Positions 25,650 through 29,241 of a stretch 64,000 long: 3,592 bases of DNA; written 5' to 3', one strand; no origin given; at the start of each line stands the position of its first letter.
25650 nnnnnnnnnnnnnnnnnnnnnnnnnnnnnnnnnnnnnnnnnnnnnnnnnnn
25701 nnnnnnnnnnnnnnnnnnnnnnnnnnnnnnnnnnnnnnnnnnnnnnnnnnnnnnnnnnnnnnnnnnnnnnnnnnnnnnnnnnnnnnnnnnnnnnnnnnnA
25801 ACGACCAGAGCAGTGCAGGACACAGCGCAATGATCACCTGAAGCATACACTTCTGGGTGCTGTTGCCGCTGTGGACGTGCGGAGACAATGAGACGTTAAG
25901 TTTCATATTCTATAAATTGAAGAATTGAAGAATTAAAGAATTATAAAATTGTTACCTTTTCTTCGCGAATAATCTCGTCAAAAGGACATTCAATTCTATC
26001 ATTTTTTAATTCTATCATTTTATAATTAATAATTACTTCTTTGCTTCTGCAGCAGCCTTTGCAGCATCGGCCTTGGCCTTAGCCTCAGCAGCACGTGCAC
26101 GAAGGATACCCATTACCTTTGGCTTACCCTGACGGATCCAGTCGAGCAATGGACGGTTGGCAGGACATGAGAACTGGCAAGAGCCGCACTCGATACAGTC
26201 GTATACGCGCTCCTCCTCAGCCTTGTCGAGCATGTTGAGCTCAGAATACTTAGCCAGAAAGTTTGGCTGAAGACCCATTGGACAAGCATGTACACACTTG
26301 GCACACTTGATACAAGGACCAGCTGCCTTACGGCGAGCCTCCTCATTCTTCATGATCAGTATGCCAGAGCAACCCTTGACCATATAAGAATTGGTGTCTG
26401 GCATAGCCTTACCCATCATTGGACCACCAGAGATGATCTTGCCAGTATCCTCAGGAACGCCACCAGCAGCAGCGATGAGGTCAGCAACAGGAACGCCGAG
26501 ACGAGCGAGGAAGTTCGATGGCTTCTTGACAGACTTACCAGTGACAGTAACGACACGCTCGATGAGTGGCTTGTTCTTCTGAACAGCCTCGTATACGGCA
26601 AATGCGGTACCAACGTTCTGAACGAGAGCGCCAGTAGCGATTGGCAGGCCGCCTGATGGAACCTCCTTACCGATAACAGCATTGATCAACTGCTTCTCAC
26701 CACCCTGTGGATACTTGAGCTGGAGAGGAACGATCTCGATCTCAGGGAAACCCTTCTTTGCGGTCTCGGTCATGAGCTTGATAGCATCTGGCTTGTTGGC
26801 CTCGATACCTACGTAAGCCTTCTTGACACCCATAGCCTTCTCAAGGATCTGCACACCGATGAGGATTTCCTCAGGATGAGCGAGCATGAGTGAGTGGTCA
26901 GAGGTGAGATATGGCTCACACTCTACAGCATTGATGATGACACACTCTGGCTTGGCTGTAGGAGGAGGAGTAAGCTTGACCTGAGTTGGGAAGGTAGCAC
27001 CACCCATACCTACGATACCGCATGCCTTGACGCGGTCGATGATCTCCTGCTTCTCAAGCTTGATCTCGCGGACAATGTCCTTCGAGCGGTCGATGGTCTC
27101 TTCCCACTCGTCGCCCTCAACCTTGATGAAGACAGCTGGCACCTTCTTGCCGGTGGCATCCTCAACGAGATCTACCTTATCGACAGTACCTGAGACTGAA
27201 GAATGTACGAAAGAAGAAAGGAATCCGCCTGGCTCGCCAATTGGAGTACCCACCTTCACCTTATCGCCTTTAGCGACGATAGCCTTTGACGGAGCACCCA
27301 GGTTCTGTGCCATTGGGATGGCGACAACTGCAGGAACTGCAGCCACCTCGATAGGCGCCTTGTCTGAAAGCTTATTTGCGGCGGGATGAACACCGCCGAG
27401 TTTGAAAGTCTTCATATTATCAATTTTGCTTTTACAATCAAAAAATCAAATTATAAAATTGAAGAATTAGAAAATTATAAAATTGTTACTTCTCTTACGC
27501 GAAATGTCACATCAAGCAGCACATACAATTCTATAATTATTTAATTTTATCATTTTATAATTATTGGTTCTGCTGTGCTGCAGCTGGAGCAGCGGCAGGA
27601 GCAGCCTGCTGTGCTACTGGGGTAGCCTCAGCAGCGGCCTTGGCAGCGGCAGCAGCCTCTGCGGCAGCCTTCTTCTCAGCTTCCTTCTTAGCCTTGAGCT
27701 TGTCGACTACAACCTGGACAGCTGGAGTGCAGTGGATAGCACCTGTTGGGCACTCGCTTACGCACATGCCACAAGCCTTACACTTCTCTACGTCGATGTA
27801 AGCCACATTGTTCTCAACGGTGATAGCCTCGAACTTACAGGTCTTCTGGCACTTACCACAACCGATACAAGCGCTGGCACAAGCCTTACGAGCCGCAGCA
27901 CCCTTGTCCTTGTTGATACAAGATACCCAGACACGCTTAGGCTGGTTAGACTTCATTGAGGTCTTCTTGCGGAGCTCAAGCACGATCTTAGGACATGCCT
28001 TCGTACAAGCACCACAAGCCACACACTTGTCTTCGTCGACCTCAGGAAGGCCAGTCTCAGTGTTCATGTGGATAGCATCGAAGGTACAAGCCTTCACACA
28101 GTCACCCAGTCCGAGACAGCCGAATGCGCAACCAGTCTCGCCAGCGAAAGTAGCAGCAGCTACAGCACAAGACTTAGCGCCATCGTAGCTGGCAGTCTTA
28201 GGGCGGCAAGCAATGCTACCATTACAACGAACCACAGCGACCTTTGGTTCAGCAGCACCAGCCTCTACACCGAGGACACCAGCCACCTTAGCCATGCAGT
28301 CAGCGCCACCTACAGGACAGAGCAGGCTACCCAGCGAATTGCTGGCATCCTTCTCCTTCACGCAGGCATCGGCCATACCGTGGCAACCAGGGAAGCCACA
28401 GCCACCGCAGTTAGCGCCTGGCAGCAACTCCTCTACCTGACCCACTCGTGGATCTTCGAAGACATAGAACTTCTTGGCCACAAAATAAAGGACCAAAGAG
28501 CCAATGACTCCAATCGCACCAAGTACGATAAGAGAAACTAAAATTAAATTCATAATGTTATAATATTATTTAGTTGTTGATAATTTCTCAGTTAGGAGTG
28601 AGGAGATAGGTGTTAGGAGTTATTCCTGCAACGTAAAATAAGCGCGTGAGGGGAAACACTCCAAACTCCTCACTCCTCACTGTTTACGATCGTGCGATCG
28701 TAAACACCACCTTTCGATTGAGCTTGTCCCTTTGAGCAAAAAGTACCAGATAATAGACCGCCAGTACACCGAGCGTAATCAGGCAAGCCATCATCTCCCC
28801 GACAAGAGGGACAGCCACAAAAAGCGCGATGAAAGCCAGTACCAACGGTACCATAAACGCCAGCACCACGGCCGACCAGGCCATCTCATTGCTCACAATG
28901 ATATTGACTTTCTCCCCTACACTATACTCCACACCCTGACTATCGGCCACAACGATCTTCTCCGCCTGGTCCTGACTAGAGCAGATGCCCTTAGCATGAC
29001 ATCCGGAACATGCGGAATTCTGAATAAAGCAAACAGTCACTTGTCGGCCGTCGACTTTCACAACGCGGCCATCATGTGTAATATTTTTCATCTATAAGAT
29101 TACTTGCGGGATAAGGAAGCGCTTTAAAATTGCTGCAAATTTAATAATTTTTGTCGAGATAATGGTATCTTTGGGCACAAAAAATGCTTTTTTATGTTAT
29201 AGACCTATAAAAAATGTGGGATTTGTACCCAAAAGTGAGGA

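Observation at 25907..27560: Paralogous 125-145-bp AT-rich hairpin elements fill two spacers inside the Rnf operon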

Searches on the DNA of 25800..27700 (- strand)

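Call 8: search_rna_families(source=window, start=25800, end=27700, threshold=evalue, max_evalue=10)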
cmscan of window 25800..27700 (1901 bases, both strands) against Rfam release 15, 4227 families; matches with E-value up to 10: 5.
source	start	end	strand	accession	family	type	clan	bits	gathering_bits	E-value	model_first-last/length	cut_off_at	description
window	25878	25956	+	RF03567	MIR8024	Gene; miRNA;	-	18.6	57.3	2.7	1-86/86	no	MIR8024 microRNA precursor family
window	27506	27584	-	RF00254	mir-16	Gene; miRNA;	CL00085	17.6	36.5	2.1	1-82/82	no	mir-16 microRNA precursor family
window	26815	26989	+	RF00012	U3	Gene; snRNA; snoRNA; CD-box;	CL00100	16.8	34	0.56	1-219/219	no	Small nucleolar RNA U3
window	27612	27681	+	RF03859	mir-6132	Gene; miRNA;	-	15.4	112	9.3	1-94/94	no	mir-6132 microRNA precursor family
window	25931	26124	+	RF01946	KCNQ1OT1_1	Gene; lncRNA;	-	10.6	70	0.43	281-464/464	no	KCNQ1 overlapping transcript 1 conserved region 1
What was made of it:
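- On Any Rfam RNA family: Around the spacers only chance-level hits, 18.6 bits or less and E of 0.4 or more, all far below gathering score (call 8).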

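Call 72: build_rna_model(alignment_id=A3)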
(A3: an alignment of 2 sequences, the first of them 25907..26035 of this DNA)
Model R1 built from alignment A3 (2 sequences, 130 columns); structure: RNAalifold consensus.
model positions 130; base pairs 27; branch points 0; effective number of sequences 1.11; information 0.59 bits per position. Calibrated on 0.2 Mb of random sequence (short: E-values are rough).
structure used (alignment columns):
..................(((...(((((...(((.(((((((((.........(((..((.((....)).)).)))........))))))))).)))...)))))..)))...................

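Call 73: search_with_rna_model(model_id=R1, sources=[window, L005, L089, L090, L091, L093, L094, L098, L099, L103, L104, L105, L106, L107, L108, L001, L002, L003, L006, L009], max_evalue=10, show_alignments=4)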
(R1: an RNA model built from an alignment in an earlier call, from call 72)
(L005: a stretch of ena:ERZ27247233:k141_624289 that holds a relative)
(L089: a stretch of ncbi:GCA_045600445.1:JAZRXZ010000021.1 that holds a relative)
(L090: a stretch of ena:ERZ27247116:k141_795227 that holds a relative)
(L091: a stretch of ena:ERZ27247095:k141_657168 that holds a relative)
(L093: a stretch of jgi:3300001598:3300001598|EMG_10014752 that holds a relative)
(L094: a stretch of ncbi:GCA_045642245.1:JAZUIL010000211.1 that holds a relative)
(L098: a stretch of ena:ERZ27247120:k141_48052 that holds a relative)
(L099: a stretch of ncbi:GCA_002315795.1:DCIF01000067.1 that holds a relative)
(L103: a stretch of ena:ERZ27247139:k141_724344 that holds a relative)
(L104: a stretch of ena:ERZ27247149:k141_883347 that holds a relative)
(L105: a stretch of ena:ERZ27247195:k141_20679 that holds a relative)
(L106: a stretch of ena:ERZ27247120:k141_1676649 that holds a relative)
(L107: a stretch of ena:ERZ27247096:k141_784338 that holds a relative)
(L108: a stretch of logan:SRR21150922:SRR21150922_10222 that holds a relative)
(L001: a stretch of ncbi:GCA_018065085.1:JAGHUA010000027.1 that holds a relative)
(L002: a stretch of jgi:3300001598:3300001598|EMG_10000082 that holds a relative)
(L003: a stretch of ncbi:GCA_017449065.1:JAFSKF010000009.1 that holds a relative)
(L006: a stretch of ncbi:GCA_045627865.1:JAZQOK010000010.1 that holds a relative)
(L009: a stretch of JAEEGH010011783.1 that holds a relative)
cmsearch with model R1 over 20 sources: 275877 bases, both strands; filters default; matches with E-value up to 10: 23.
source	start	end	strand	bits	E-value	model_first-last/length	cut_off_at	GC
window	25907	26035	-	138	1.9e-22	1-130/130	no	0.2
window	27445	27570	-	131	4e-21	1-130/130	no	0.21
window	25907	26033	+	39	0.0011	1-130/130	no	0.2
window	27441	27570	+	36.8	0.003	1-130/130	no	0.21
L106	32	168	+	30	0.057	1-130/130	no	0.27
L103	3813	3949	+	30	0.057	1-130/130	no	0.27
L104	2828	2964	+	30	0.057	1-130/130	no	0.27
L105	3281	3417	+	30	0.057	1-130/130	no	0.27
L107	614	750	+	30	0.057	1-130/130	no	0.27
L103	7742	7868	+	27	0.21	1-130/130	no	0.31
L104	6756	6882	+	27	0.21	1-130/130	no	0.31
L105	7210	7336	+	27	0.21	1-130/130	no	0.31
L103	3813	3950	-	26.6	0.25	1-130/130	no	0.28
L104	2828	2965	-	26.6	0.25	1-130/130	no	0.28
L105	3281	3418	-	26.6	0.25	1-130/130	no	0.28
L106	32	169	-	26.6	0.25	1-130/130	no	0.28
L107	614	751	-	26.6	0.25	1-130/130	no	0.28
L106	3969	4081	-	26.6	0.26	1-130/130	no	0.26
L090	4037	4159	-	24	0.82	1-130/130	no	0.28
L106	3969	4088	+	19.8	4.9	1-130/130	no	0.26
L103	7743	7877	-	19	7.2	1-130/130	no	0.31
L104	6757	6891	-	19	7.2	1-130/130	no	0.31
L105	7211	7345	-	19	7.2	1-130/130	no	0.31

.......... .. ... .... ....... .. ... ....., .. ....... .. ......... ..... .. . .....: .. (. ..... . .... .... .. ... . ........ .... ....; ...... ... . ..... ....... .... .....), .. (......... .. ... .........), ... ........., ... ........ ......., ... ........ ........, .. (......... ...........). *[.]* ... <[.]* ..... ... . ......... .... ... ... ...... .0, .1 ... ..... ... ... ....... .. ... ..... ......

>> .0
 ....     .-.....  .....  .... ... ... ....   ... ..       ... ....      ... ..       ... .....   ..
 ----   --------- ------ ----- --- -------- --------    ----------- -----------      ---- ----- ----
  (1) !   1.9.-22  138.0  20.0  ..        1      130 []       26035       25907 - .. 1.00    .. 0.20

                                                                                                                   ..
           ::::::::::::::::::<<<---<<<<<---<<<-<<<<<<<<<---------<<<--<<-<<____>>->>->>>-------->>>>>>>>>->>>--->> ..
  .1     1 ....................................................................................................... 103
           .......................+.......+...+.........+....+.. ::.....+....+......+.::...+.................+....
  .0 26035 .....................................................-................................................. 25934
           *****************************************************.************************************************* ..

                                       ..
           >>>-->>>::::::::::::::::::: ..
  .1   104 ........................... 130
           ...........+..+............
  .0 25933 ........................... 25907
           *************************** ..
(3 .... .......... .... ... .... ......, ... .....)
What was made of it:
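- Covariance-model scores are 131-138 bits against 30 bits or less for any other sequence on the mRNA strand (call 73).
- Tried and rejected: No wider family could be established (calls 72, 73).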

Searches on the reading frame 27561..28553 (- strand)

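Call 9: search_protein_families(library=ncbifam, proteins=[window:27561-28553:-])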
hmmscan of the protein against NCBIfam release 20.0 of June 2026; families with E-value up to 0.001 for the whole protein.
window:27561-28553:- (330 aa): 68 families (the best 25 are shown)
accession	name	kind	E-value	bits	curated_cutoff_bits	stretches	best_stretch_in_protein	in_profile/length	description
NF005504.0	PRK07118.1-3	equivalog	2.2e-128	427.7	437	1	1-298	1-287/293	Fe-S cluster domain-containing protein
NF005503.0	PRK07118.1-2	equivalog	3.8e-68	229.9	252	2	3-239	1-224/292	RnfABCDGE type electron transport complex subunit B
NF005506.0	PRK07118.1-5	equivalog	1.8e-66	224.4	388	1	7-276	9-264/279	Fe-S cluster domain-containing protein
NF005505.0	PRK07118.1-4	equivalog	1.4e-62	211.6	378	1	2-274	5-263/265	Fe-S cluster domain-containing protein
NF041836.1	rnfB_Methano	equivalog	4.9e-62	209.8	445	1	2-274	5-263/265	Rnf electron transport complex subunit RnfB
TIGR01944.1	rnfB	subfamily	3.1e-28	98.6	68.7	2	2-203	2-171/190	RnfABCDGE type electron transport complex subunit B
NF003475.0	PRK05113.1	equivalog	1.4e-26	93.5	203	2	1-201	1-169/190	electron transport complex subunit RsxB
TIGR04105.1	FeFe_hydrog_B1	subfamily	1e-19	70.6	450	3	235-290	166-222/462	monomeric [FeFe] hydrogenase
NF058577.1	FdxA_fam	equivalog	5.2e-13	49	65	2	227-272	7-52/52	4Fe-4S ferredoxin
NF038196.1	ferrodoxin_EFR1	subfamily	5.5e-13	49.5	75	2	223-275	180-231/242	EFR1 family ferrodoxin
TIGR03294.1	FrhG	equivalog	7.2e-13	48.8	245.5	2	146-193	176-221/228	coenzyme F420 hydrogenase subunit gamma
TIGR02700.1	flavo_MJ0208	hypoth_equivalog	2.1e-12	46.8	251.35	2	227-290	148-211/234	dihydromethanopterin reductase (acceptor)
NF043069.1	T4HPD_activ_SAM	equivalog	2.7e-12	46.7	425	2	227-275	51-99/299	trans-4-hydroxy-L-proline dehydratase activase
NF040770.1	hetero_SS_HdrA2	exception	4.3e-12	45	1100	2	226-291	576-642/777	CoB-CoM heterodisulfide reductase HdrA2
NF042909.1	FMH_DH_FwdF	exception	9.2e-12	44.7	375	2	146-296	140-295/336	tungsten-dependent formylmethanofuran dehydrogenase subunit FwdF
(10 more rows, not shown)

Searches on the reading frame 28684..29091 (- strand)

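Call 9: search_protein_families(library=ncbifam, proteins=[window:28684-29091:-])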
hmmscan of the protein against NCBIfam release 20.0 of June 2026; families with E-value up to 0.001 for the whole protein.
window:28684-29091:- (135 aa): 1 family
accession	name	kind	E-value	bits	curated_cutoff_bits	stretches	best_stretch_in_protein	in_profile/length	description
NF008115.0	PRK10862.1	equivalog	0.00076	19.5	184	0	17-103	15-107/156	SoxR-reducing system protein RseC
